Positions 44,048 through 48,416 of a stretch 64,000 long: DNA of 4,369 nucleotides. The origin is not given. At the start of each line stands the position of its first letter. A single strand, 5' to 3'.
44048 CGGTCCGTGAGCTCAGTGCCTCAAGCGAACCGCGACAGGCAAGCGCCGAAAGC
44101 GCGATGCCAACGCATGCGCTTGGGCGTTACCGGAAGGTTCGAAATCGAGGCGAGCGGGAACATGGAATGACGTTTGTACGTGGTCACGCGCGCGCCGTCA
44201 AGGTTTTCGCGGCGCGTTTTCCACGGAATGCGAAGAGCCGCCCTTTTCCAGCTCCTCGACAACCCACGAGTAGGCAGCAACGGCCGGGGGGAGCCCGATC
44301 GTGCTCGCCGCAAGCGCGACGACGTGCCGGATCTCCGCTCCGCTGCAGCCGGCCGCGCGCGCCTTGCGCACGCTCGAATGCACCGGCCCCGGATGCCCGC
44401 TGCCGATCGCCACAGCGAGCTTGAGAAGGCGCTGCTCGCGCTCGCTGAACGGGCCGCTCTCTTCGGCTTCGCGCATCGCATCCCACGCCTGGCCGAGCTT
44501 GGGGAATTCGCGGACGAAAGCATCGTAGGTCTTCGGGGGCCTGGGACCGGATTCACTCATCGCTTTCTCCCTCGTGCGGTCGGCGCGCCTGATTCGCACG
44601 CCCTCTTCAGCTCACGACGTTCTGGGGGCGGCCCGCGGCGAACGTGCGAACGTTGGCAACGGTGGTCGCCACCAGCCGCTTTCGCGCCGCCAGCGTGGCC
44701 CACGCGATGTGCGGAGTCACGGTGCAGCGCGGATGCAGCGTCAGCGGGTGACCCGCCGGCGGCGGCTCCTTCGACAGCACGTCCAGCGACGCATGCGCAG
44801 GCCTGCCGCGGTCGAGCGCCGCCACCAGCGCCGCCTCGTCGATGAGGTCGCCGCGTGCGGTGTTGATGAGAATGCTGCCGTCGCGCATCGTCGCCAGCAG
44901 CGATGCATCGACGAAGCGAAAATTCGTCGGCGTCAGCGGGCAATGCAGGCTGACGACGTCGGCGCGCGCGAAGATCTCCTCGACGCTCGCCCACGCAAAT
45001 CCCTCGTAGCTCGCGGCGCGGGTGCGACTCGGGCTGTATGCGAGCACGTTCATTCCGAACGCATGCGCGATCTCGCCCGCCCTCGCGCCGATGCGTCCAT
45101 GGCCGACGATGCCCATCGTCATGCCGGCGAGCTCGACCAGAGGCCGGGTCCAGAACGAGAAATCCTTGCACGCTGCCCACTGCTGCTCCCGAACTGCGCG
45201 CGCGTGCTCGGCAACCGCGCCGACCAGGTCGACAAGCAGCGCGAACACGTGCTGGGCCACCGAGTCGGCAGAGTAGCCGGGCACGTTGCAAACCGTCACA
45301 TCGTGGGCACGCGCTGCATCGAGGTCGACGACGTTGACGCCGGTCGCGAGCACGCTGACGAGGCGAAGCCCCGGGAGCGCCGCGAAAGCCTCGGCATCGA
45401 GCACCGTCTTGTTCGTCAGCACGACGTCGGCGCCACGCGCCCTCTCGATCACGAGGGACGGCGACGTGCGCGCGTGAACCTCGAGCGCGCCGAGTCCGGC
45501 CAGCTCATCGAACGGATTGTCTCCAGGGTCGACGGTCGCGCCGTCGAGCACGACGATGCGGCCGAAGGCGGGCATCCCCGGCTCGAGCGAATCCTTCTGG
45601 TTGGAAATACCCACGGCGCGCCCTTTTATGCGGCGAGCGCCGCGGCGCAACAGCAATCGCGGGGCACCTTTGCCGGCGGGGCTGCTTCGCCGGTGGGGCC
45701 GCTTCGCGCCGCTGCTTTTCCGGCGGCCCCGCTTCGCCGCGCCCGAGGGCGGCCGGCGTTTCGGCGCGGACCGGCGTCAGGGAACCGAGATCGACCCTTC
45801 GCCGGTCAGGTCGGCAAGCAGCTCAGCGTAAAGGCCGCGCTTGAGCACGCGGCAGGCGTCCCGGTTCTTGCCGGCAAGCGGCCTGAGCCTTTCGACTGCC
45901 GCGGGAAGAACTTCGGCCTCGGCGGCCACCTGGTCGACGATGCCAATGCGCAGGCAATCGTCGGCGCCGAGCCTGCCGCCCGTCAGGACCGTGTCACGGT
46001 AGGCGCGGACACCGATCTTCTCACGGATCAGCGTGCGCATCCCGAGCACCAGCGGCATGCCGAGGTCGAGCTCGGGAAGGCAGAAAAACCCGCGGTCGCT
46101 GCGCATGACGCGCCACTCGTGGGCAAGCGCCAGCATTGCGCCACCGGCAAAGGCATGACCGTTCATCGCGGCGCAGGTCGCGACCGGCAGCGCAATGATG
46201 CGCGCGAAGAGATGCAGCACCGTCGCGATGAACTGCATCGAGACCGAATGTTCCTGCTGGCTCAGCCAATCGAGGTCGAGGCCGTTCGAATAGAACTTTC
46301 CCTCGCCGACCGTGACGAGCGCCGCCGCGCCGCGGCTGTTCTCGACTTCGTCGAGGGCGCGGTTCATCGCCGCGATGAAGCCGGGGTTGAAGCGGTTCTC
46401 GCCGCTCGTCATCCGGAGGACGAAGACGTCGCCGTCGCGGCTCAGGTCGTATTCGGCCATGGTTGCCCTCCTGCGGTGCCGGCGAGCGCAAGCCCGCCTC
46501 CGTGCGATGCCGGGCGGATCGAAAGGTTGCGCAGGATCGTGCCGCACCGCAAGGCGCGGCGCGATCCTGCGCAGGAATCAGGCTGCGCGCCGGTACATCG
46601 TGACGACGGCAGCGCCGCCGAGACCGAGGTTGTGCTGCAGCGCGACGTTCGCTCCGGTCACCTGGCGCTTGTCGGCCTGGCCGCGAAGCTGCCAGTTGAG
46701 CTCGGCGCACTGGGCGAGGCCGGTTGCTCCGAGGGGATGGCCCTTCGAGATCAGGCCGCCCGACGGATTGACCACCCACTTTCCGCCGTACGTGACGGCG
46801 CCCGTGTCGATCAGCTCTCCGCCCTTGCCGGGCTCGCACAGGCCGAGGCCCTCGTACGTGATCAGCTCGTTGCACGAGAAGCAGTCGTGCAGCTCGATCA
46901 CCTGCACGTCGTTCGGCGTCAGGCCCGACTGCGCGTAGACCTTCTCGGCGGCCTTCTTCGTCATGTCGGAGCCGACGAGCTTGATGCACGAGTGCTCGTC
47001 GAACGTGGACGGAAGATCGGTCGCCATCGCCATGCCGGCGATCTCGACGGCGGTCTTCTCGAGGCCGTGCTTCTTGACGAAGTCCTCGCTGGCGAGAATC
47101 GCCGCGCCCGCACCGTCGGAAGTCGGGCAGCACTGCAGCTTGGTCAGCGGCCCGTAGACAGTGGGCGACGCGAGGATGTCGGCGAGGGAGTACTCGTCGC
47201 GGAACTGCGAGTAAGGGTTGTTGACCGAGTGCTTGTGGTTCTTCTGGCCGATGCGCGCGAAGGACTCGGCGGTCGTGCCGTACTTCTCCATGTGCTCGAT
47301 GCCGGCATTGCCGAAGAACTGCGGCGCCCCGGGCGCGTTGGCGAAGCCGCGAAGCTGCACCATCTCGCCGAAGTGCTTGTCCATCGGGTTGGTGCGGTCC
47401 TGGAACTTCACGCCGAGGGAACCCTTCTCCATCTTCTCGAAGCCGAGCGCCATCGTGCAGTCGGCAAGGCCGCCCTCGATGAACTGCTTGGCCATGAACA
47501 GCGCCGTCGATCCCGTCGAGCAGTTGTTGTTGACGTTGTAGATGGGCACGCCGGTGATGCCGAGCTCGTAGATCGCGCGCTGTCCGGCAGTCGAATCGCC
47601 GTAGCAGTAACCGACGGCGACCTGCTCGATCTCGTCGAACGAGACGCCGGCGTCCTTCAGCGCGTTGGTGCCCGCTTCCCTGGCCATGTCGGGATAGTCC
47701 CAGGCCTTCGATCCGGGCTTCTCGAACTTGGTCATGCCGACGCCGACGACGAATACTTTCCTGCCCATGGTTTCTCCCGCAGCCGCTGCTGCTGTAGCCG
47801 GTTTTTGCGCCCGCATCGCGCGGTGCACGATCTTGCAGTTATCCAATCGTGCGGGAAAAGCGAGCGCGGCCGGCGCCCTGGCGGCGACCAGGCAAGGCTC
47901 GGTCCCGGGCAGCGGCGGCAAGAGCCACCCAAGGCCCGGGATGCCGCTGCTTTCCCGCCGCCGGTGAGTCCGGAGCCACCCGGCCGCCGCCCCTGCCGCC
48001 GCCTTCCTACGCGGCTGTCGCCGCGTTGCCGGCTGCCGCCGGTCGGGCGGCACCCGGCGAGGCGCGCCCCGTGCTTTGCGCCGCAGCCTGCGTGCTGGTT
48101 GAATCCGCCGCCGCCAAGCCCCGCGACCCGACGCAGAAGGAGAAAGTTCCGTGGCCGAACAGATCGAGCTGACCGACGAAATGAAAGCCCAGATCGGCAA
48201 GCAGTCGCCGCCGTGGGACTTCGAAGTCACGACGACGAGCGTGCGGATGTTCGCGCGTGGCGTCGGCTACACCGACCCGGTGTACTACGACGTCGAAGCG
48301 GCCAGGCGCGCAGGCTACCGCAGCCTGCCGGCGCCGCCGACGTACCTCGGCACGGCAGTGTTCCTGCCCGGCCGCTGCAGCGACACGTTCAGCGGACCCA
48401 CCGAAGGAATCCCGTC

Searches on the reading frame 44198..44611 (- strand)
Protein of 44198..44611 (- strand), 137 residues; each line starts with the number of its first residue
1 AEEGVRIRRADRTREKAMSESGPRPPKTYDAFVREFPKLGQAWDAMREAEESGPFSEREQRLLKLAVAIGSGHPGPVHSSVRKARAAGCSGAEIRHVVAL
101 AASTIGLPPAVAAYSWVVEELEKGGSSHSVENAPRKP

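Call 19: search_protein_families(library=pfam, proteins=[window:44198-44611:-])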
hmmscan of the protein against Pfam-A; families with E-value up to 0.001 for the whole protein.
window:44198-44611:- (137 aa): 1 family
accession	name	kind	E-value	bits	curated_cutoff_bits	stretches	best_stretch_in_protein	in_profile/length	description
PF02627.25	CMD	-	4e-11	43.2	23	1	37-118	1-83/84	Carboxymuconolactone decarboxylase family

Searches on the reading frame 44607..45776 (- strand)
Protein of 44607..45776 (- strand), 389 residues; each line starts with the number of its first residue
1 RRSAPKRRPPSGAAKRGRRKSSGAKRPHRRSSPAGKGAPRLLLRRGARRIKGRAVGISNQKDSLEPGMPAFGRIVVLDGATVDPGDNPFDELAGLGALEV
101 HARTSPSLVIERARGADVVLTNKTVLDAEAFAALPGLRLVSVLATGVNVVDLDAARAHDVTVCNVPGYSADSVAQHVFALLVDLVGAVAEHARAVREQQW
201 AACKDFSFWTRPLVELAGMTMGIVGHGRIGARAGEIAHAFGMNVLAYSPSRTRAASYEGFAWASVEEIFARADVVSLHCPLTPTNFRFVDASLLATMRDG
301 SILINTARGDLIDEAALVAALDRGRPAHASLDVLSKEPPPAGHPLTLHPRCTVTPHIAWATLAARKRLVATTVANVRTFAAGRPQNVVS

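Call 19: search_protein_families(library=pfam, proteins=[window:44607-45776:-])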
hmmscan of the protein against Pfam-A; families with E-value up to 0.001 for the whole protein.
window:44607-45776:- (389 aa): 2 families
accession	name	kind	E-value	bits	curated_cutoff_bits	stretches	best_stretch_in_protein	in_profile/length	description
PF02826.25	2-Hacid_dh_C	-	2.2e-54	183.9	25.1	1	178-358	1-178/178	D-isomer specific 2-hydroxyacid dehydrogenase, NAD binding domain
PF00389.36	2-Hacid_dh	-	3e-26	92.1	24.6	1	93-388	18-133/134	D-isomer specific 2-hydroxyacid dehydrogenase, catalytic domain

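Call 60: search_protein_families(library=ncbifam, proteins=[window:44607-45776:-], max_evalue=1e-10)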
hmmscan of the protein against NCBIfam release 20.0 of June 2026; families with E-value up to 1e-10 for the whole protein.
window:44607-45776:- (389 aa): 21 families
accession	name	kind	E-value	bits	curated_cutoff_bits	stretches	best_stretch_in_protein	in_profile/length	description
NF005069.0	PRK06487.1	equivalog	7.6e-90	301.2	448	1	73-389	5-320/320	2-hydroxyacid dehydrogenase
NF006263.0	PRK08410.1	equivalog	2.4e-74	250.5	389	1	73-381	2-308/311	D-2-hydroxyacid dehydrogenase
NF005387.0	PRK06932.1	equivalog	6e-72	242.3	492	1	102-380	31-310/314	2-hydroxyacid dehydrogenase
TIGR01327.1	PGDH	equivalog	1.2e-52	179.4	454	1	109-384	34-305/525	phosphoglycerate dehydrogenase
NF009714.1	PRK13243.1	equivalog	3.7e-52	177.7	455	1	105-385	35-319/332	glyoxylate reductase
NF005750.0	PRK07574.1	equivalog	5.1e-42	144.3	329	1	125-384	103-361/386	NAD-dependent formate dehydrogenase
NF008759.0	PRK11790.1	equivalog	1.6e-41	142.4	404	1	110-374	49-310/410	phosphoglycerate dehydrogenase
NF011938.0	PRK15409.1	equivalog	2.3e-36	125.5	492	1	115-378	45-307/324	glyoxylate/hydroxypyruvate reductase GhrB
NF000492.1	vanH_gen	exception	1e-34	120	540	1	119-337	47-255/312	D-lactate dehydrogenase VanH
NF041369.1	Dhydh_Halo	equivalog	1.9e-33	116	400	1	130-382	52-297/305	D-2-hydroxyacid dehydrogenase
NF006374.0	PRK08605.1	subfamily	2.9e-33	115.3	356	1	120-372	51-314/332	D-lactate dehydrogenase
NF001309.0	PRK00257.1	equivalog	3.1e-33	115.3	434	1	214-376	112-274/379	4-phosphoerythronate dehydrogenase PdxB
NF009127.0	PRK12480.1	equivalog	5.2e-31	107.8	579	1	136-337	69-264/330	D-lactate dehydrogenase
NF000128.1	vanH-Sc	exception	2e-29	102.8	650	1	135-337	85-275/337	D-lactate dehydrogenase VanH-Sc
NF000371.1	vanH_Agroup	exception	3.9e-29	101.9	700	1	135-337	70-260/322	VanH-A/VanH-Pt family D-lactate dehydrogenase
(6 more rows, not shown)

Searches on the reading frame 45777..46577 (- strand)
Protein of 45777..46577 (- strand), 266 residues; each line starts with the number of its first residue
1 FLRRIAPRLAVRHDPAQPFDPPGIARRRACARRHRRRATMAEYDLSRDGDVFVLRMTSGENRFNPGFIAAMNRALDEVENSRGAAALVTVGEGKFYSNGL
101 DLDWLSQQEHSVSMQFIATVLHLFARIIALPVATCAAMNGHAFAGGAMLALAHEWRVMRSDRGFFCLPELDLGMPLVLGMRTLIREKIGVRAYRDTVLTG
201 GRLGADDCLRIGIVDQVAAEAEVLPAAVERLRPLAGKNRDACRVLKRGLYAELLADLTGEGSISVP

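Call 19: search_protein_families(library=pfam, proteins=[window:45777-46577:-])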
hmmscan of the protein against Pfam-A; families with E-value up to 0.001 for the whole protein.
window:45777-46577:- (266 aa): 2 families
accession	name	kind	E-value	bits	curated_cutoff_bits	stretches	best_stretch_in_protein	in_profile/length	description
PF00378.25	ECH_1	-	3.4e-30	105.6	27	1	60-253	17-209/251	Enoyl-CoA hydratase/isomerase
PF16113.10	ECH_2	-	1.1e-13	51.9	27.2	1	60-237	12-190/335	Enoyl-CoA hydratase/isomerase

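Call 60: search_protein_families(library=ncbifam, proteins=[window:45777-46577:-], max_evalue=1e-10)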
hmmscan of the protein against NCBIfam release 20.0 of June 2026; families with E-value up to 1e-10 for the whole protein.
window:45777-46577:- (266 aa): 41 families (the best 25 are shown)
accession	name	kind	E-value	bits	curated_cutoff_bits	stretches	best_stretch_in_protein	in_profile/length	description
NF004858.0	PRK06213.1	equivalog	2e-21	76.8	171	1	47-257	9-217/230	crotonase/enoyl-CoA hydratase family protein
NF006566.0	PRK09076.1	subfamily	1.9e-19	70.3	286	1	40-246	4-211/260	enoyl-CoA hydratase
NF005496.0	PRK07110.1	domain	2.1e-19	69.6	215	1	54-257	20-219/249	polyketide synthase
NF051848.1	EnCoAHydtEchA19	equivalog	9.4e-19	68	400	1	45-247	4-210/258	enoyl-CoA hydratase EchA19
NF005803.0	PRK07658.1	equivalog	3.6e-18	65.9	313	1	66-244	28-206/257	enoyl-CoA hydratase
NF004840.0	PRK06190.1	equivalog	4.3e-18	65.8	253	1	58-259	23-222/260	enoyl-CoA hydratase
NF006013.0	PRK08150.1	subfamily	1.2e-17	64.1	232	1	46-229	11-193/259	crotonase/enoyl-CoA hydratase family protein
NF004525.0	PRK05870.1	equivalog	1.4e-17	64.5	285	1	63-250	27-211/249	enoyl-CoA hydratase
NF004475.0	PRK05809.1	subfamily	1.4e-17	64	394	1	59-254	24-219/260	short-chain-enoyl-CoA hydratase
NF004795.0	PRK06143.1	subfamily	5e-17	62.3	283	1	61-247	31-216/260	enoyl-CoA hydratase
NF008727.0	PRK11730.1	equivalog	8.2e-17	60.8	870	1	55-236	23-206/717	fatty acid oxidation complex subunit alpha FadB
NF008363.0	PRK11154.1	equivalog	1.2e-16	60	869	1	61-239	29-210/708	fatty acid oxidation complex subunit alpha FadJ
NF005891.0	PRK07854.1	equivalog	2.7e-16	59.9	237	1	44-235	3-191/243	enoyl-CoA hydratase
NF046063.1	oxepin_alt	equivalog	2.7e-16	59.8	300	1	45-247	4-210/254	oxepin-CoA hydrolase, alternative type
NF006007.0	PRK08138.1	subfamily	5.9e-16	58.6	355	1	59-237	28-203/261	enoyl-CoA hydratase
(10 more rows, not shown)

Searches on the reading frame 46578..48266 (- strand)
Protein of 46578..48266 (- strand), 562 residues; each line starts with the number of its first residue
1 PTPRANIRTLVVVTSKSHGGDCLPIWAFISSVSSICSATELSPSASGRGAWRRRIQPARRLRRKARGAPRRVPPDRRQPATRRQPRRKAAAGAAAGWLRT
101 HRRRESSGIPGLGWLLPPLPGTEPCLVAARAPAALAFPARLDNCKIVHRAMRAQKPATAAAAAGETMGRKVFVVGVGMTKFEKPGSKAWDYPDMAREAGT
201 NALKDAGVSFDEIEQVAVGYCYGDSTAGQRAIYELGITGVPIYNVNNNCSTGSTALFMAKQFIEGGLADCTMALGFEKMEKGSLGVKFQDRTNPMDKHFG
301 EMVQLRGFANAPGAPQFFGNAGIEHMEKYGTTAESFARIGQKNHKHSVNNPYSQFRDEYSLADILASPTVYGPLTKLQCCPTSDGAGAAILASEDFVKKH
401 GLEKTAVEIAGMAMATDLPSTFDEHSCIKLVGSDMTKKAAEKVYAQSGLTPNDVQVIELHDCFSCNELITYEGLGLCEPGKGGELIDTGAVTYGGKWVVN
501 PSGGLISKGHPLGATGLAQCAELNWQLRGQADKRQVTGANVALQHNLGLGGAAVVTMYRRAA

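Call 19: search_protein_families(library=pfam, proteins=[window:46578-48266:-])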
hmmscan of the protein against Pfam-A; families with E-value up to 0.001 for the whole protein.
window:46578-48266:- (562 aa): 4 families
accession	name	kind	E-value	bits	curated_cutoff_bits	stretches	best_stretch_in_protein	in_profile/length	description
PF22691.2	Thiolase_C_1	-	1.1e-36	126.2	28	1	433-555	17-138/144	Thiolase C-terminal domain-like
PF00108.29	Thiolase_N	-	4.3e-19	69.3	26.4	1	171-395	1-260/260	Thiolase, N-terminal domain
PF02803.24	Thiolase_C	-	8.3e-12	45.3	27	1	438-528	26-98/123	Thiolase, C-terminal domain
PF08545.16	ACP_syn_III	-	0.00078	19.7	24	0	244-281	2-39/80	3-Oxoacyl-[acyl-carrier-protein (ACP)] synthase III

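Call 60: search_protein_families(library=ncbifam, proteins=[window:46578-48266:-], max_evalue=1e-10)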
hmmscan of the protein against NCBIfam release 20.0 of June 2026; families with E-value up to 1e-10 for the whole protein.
window:46578-48266:- (562 aa): 24 families
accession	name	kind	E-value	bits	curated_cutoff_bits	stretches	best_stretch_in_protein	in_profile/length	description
NF006102.0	PRK08256.1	subfamily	1.5e-200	666.3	436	1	167-561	1-393/394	lipid-transfer protein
NF004720.0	PRK06064.1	subfamily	1.8e-86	290.3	420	1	169-560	2-387/389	thiolase domain-containing protein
NF004715.0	PRK06059.1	equivalog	1.1e-73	248.5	424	1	168-552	3-391/399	lipid-transfer protein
NF053570.1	AcCoTHIOL_METTL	equivalog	6.8e-73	245.7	600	1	169-556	2-379/385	acetyl-CoA acetyltransferase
NF053628.1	BnzsclthlBbsBGT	equivalog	3.7e-71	240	750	1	167-551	3-372/389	benzoylsuccinyl-CoA thiolase subunit BbsB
NF009228.0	PRK12578.1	subfamily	1.8e-69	234.3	485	1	167-557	1-384/387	thiolase domain-containing protein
NF005704.0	PRK07516.1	subfamily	3.2e-67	227.2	412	1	170-555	3-379/389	thiolase domain-containing protein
NF004810.0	PRK06157.1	equivalog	6.2e-66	223.2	403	1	167-549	5-383/400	acetyl-CoA acetyltransferase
NF004982.0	PRK06365.1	equivalog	2.5e-52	178.4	695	1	166-556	13-424/430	thiolase domain-containing protein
NF004936.0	PRK06289.1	equivalog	8.2e-49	166.5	375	1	169-556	3-398/405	acetyl-CoA acetyltransferase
NF004811.0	PRK06158.1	subfamily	2.4e-47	161.7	421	1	172-548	11-367/384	acetyl-CoA acetyltransferase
NF006180.0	PRK08313.1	subfamily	8.6e-47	159.8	514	1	168-557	3-379/389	thiolase domain-containing protein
NF006010.0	PRK08142.1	subfamily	1e-41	143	462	1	170-549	6-372/388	thiolase domain-containing protein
NF004722.0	PRK06066.1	equivalog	6.9e-37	127.3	516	1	323-543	151-366/385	thiolase domain-containing protein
NF005892.0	PRK07855.1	subfamily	1.9e-36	125.8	469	1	168-541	5-371/390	lipid-transfer protein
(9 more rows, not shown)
